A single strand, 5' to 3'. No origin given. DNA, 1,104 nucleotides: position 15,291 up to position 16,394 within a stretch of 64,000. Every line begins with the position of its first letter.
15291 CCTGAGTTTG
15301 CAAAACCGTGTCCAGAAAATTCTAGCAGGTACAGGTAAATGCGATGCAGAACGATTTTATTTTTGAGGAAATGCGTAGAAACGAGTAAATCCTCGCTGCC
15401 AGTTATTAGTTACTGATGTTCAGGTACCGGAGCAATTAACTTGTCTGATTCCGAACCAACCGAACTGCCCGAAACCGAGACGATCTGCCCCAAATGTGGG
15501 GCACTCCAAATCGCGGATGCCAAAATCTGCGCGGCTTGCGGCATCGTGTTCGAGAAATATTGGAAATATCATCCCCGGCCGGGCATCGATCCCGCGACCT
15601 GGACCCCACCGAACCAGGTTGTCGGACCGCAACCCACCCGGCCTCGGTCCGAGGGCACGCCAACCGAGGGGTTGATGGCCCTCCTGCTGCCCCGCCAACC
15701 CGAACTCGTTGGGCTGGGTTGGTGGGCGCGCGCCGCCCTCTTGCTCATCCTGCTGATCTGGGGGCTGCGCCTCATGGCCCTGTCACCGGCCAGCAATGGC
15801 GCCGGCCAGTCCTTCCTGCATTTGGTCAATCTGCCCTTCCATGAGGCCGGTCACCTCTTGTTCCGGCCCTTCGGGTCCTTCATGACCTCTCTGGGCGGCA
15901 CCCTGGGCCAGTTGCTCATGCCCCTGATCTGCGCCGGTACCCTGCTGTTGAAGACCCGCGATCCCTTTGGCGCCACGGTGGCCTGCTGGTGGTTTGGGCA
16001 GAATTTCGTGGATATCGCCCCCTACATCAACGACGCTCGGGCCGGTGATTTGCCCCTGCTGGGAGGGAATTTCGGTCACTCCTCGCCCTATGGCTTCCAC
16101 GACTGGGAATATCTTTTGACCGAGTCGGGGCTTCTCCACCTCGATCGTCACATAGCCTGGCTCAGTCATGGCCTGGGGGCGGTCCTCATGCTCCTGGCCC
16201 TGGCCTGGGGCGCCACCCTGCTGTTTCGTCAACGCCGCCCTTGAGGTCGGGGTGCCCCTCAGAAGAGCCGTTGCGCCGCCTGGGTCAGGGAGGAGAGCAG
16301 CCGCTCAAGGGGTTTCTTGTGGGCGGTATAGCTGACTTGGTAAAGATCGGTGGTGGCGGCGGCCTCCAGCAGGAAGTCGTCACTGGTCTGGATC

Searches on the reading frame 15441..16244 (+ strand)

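Call 71: search_protein_families(library=pfam, proteins=[window:15441-16244:+], max_evalue=0.001)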
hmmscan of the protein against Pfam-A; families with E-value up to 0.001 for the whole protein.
window:15441-16244:+ (267 aa): 1 family
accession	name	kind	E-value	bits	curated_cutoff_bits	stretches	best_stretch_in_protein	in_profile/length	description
PF13248.11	Zn_ribbon_3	-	9e-05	22.2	27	1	13-37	2-26/26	zinc-ribbon domain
